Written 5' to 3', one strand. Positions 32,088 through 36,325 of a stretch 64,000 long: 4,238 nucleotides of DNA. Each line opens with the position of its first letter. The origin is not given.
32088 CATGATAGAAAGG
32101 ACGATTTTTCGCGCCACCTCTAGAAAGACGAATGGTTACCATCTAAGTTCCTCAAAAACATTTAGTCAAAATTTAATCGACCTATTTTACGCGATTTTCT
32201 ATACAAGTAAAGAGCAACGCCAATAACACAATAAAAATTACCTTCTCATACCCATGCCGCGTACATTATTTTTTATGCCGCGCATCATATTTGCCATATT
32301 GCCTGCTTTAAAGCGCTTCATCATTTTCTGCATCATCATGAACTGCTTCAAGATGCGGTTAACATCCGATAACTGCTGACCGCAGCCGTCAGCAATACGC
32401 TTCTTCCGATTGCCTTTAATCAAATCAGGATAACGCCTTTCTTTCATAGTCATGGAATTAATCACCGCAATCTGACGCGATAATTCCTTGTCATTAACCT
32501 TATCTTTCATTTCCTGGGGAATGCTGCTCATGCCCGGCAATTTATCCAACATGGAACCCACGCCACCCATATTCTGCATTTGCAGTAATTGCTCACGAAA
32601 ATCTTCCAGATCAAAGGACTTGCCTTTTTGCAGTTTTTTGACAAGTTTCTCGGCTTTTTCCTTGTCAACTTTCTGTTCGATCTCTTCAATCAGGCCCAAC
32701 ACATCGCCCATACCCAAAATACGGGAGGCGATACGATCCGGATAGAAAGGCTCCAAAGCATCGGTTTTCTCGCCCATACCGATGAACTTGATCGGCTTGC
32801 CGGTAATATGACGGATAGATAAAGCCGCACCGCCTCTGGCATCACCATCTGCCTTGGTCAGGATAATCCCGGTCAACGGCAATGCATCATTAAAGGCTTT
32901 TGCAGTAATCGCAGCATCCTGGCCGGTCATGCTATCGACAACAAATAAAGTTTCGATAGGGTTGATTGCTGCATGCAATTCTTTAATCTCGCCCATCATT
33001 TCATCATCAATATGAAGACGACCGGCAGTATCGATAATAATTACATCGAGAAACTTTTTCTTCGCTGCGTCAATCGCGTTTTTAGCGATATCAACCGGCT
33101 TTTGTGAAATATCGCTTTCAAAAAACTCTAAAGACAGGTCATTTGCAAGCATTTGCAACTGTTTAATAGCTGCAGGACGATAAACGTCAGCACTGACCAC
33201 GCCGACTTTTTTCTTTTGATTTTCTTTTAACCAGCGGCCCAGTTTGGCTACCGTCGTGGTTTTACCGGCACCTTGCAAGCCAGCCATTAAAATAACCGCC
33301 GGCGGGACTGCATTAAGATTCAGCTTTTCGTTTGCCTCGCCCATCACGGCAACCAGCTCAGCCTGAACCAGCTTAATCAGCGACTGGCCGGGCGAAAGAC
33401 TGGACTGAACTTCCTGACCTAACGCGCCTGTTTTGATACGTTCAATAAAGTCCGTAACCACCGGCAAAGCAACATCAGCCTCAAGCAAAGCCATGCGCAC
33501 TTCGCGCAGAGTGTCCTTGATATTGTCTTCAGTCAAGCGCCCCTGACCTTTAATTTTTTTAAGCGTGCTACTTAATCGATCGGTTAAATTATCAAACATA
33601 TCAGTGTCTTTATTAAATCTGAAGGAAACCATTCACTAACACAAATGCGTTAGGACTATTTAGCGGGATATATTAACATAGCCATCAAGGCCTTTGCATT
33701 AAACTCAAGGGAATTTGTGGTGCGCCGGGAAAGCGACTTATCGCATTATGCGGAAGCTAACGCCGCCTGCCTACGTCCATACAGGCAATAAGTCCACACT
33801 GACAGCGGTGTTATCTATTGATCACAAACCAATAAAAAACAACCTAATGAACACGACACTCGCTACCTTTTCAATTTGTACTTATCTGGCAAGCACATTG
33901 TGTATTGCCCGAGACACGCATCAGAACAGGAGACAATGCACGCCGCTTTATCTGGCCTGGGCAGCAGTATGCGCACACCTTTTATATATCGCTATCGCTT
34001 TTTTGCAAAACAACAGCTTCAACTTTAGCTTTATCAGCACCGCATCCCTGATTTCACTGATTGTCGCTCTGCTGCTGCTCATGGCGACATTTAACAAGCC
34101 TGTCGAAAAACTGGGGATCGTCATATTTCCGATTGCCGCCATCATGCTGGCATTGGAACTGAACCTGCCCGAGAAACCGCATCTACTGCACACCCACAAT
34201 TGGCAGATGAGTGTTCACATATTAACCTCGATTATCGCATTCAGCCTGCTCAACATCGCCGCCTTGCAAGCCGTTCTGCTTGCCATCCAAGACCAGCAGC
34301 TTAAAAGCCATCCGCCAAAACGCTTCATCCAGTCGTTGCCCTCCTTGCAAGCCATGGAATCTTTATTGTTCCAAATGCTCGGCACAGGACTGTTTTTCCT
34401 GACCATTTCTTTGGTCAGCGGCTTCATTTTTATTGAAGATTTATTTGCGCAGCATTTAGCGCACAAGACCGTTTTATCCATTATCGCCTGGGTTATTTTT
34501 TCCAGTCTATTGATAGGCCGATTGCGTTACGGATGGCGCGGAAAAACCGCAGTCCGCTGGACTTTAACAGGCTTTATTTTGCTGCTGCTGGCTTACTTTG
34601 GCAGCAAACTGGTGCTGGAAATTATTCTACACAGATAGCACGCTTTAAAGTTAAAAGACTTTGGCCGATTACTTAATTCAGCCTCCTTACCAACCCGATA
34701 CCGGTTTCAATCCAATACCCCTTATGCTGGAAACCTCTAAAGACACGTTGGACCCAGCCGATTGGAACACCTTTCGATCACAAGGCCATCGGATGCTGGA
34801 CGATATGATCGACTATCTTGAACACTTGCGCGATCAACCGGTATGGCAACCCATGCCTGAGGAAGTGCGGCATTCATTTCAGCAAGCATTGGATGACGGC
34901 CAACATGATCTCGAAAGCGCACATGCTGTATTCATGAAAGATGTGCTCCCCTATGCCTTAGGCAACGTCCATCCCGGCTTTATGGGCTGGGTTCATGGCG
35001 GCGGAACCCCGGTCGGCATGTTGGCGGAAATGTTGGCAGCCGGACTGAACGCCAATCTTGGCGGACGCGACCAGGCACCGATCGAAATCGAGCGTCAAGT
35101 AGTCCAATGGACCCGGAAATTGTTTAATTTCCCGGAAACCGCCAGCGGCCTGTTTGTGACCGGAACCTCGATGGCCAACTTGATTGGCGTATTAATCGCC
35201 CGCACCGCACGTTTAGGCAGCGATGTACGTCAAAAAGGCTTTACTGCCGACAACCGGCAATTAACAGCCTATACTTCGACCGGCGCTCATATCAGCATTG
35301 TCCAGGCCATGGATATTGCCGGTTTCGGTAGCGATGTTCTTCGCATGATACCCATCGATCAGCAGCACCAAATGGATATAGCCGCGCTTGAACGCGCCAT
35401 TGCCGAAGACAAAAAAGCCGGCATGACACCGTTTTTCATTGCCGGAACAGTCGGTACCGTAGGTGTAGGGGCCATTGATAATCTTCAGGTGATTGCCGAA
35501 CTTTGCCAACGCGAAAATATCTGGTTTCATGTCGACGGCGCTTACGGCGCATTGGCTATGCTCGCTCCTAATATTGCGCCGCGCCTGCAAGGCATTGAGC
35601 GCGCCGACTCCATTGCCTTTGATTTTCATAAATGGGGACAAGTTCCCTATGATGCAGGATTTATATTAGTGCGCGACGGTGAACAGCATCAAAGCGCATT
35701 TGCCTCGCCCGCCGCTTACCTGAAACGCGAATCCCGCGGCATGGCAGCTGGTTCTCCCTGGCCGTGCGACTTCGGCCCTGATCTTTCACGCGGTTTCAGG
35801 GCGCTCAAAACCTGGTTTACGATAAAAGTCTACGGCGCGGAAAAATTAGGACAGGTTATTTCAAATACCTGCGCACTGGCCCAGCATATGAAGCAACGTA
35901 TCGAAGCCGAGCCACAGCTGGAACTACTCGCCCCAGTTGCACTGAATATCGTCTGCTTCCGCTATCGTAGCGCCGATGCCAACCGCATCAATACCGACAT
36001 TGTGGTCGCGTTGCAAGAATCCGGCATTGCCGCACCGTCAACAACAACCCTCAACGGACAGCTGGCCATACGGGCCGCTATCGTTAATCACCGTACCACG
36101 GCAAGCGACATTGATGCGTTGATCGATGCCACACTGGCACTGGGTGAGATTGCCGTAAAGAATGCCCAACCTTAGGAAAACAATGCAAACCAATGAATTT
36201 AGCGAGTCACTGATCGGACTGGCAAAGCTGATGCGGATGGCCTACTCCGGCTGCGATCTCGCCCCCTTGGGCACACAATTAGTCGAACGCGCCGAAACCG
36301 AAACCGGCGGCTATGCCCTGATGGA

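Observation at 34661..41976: Candidate undescribed pathway: PLP decarboxylase, ATP-grasp ligase, orphan PLP-like protein and HMW1C-type GT41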

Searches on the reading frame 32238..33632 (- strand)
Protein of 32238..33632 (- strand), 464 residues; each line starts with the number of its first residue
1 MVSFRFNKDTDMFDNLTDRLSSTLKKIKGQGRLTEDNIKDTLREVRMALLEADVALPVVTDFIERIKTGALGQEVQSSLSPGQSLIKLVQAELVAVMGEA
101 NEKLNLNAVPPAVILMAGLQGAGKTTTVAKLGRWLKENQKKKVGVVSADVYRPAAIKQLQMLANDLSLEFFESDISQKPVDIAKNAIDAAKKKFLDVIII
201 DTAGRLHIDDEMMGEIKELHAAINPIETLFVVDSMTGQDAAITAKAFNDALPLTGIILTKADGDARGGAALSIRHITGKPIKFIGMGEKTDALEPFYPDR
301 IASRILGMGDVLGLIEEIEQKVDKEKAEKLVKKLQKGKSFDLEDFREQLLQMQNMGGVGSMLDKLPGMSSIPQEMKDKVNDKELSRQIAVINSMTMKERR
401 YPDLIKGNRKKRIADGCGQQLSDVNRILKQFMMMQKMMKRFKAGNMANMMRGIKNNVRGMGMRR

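Call 5: search_protein_families(library=pfam, proteins=[window:32238-33632:-], max_evalue=0.01)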
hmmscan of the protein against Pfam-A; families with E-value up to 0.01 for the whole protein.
window:32238-33632:- (464 aa): 9 families
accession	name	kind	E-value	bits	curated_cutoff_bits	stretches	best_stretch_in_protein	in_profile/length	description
PF00448.28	SRP54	-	1.4e-74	250.4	22.7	1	111-307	1-196/196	SRP54-type protein, GTPase domain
PF02978.25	SRP_SPB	-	2.8e-29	101.8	27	1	339-438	1-91/91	Signal peptide binding domain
PF02881.24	SRP54_N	-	9.1e-21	74.3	22.4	1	16-93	1-75/75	SRP54-type protein, helical bundle domain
PF13401.12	AAA_22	-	9e-08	32.9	27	1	113-221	7-109/130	AAA domain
PF01656.29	CbiA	-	1e-05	25.9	25.4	1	121-266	9-88/125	CobQ/CobB/MinD/ParA nucleotide binding domain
PF06414.18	Zeta_toxin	-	2.4e-05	24.3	22.3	1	110-177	15-82/199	Zeta toxin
PF02492.25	cobW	-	0.00076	19.5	20.7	1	113-262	2-154/180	CobW/HypB/UreG, nucleotide-binding domain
PF13671.12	AAA_33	-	0.0035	18.1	27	1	113-154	1-36/143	AAA domain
PF13479.12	AAA_24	-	0.0066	16.8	27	0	112-206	3-76/195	AAA domain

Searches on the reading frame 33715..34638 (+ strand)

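Call 5: search_protein_families(library=pfam, proteins=[window:33715-34638:+], max_evalue=0.01)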
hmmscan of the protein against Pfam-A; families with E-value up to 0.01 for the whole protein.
window:33715-34638:+ (307 aa): 1 family
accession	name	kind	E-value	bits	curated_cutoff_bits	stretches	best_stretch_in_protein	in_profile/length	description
PF01578.25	Cytochrom_C_asm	-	3.2e-32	112.3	29.9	1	83-304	9-211/212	Cytochrome C assembly protein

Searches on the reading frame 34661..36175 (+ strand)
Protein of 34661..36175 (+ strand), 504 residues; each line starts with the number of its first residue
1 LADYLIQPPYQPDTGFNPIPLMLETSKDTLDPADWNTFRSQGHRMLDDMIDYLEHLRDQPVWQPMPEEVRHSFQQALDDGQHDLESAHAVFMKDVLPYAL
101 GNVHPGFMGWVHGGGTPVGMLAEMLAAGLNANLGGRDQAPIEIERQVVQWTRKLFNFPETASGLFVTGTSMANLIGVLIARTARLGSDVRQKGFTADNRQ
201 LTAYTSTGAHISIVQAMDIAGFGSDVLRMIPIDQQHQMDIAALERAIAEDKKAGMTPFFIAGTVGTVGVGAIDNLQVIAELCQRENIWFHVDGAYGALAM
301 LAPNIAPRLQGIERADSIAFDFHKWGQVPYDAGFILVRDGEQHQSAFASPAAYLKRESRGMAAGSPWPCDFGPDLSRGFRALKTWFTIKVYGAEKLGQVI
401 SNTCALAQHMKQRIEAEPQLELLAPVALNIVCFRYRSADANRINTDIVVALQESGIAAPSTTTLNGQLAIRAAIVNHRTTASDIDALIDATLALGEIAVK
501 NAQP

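Call 5: search_protein_families(library=pfam, proteins=[window:34661-36175:+], max_evalue=0.01)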
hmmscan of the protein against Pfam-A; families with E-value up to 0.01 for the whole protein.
window:34661-36175:+ (504 aa): 4 families
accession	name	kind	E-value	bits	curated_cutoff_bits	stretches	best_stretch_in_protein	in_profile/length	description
PF00282.25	Pyridoxal_deC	-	6.8e-72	242.7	27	1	94-436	28-375/375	Pyridoxal-dependent decarboxylase conserved domain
PF01212.27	Beta_elim_lyase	-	1.8e-09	37.8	27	1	122-340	12-214/288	Beta-eliminating lyase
PF00266.25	Aminotran_5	-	2.3e-06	27.3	21.5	1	201-297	90-180/371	Aminotransferase class-V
PF05889.19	SepSecS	-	0.0025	17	21.1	1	209-297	110-196/389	O-phosphoseryl-tRNA(Sec) selenium transferase, SepSecS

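Call 6: search_protein_families(library=ncbifam, proteins=[window:34661-36175:+], max_evalue=0.01)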
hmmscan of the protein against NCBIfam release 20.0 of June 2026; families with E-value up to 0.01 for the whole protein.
window:34661-36175:+ (504 aa): 12 families
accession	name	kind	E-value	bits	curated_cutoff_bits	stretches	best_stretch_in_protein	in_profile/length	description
NF052646.1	DABADecarRhbB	equivalog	1e-60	205.7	900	1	93-491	86-478/491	L-2,4-diaminobutyrate decarboxylase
TIGR03799.1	NOD_PanD_pyr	equivalog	4.8e-37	127.5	606.1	1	152-439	151-441/522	pyridoxal-dependent aspartate 1-decarboxylase PanP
TIGR03812.1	tyr_de_CO2_Arch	equivalog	1.3e-25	90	299.4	1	129-489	44-370/375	tyrosine decarboxylase MfnA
TIGR03811.1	tyr_de_CO2_Ent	equivalog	2.8e-15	55.8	905.3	1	208-299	230-326/608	tyrosine decarboxylase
NF002748.0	PRK02769.1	equivalog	3e-14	52.5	305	1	141-431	64-327/382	histidine decarboxylase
TIGR01788.1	Glu-decarb-GAD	equivalog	1e-09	37.6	380.4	1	129-461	65-391/431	glutamate decarboxylase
TIGR03531.1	selenium_SpcS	equivalog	0.00011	20.9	224.85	1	210-297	161-246/444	O-phosphoseryl-tRNA(Sec) selenium transferase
NF041359.1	GntG_guanitoxin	subfamily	0.00067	18.9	230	1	162-324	55-204/343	GntG family PLP-dependent aldolase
NF004770.0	PRK06108.1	subfamily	0.0011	17.9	422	1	213-314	133-231/396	pyridoxal phosphate-dependent aminotransferase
TIGR03402.1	FeS_nifS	equivalog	0.0061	15.4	530.75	1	226-293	112-173/379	cysteine desulfurase NifS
NF002806.0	PRK02948.1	subfamily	0.0067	15.4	304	0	210-293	98-175/381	IscS subfamily cysteine desulfurase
TIGR03235.1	DNA_S_dndA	equivalog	0.0096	15.2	480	0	227-296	115-178/353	cysteine desulfurase DndA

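Call 10: search_solved_structures(query=window:34661-36175:+, max_evalue=1e-10)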
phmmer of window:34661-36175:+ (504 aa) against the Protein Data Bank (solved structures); distinct sequences matched with E-value up to 1e-10: 33.
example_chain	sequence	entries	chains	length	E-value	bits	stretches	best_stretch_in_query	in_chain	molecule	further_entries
4obu_E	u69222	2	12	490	9.4e-67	228.9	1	54-490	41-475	Pyridoxal-dependent decarboxylase domain protein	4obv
5o5c_A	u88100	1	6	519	1.1e-57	198.9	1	62-495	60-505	Putative decarboxylase involved in desferrioxamine biosynthesis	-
6eei_A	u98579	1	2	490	2.2e-55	191.4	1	28-475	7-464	Tyrosine decarboxylase 1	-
7xin_A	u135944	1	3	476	2.7e-55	191.1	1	37-486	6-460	DOPA decarboxylase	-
9dui_A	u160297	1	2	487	2.3e-50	174.8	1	36-480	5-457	Aromatic-L-amino-acid decarboxylase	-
1js3_A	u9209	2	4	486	2.4e-50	174.7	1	36-480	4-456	DOPA decarboxylase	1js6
2qma_A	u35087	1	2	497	4e-50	174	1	95-490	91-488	Diaminobutyrate-pyruvate transaminase and L-2,4-diaminobutyrate decarboxylase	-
4e1o_A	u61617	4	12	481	5.2e-48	167.1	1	36-484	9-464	Histidine decarboxylase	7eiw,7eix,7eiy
9hrh_A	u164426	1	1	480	8e-47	163.1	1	37-452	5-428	Aromatic-L-amino-acid decarboxylase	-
3rbf_A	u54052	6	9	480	1e-46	162.8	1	37-452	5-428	Aromatic-L-amino-acid decarboxylase | aromatic L-amino acid decarboxylase | Dopa decarboxylase (Aromatic L-amino acid decarboxylase)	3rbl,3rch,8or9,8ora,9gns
9hri_A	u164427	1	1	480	4e-46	160.8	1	37-452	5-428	Aromatic-L-amino-acid decarboxylase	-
6liu_A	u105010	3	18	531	3e-43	151.4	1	29-436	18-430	Tyrosine/DOPA decarboxylase 2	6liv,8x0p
4rit_B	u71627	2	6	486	1.5e-42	149.1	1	39-488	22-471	Pyridoxal-dependent decarboxylase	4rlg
6eeq_A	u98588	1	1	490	2.6e-42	148.2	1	27-439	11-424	4-hydroxyphenylacetaldehyde synthase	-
8x0o_A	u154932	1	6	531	5.2e-42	147.3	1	29-436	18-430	Tyrosine/DOPA decarboxylase 2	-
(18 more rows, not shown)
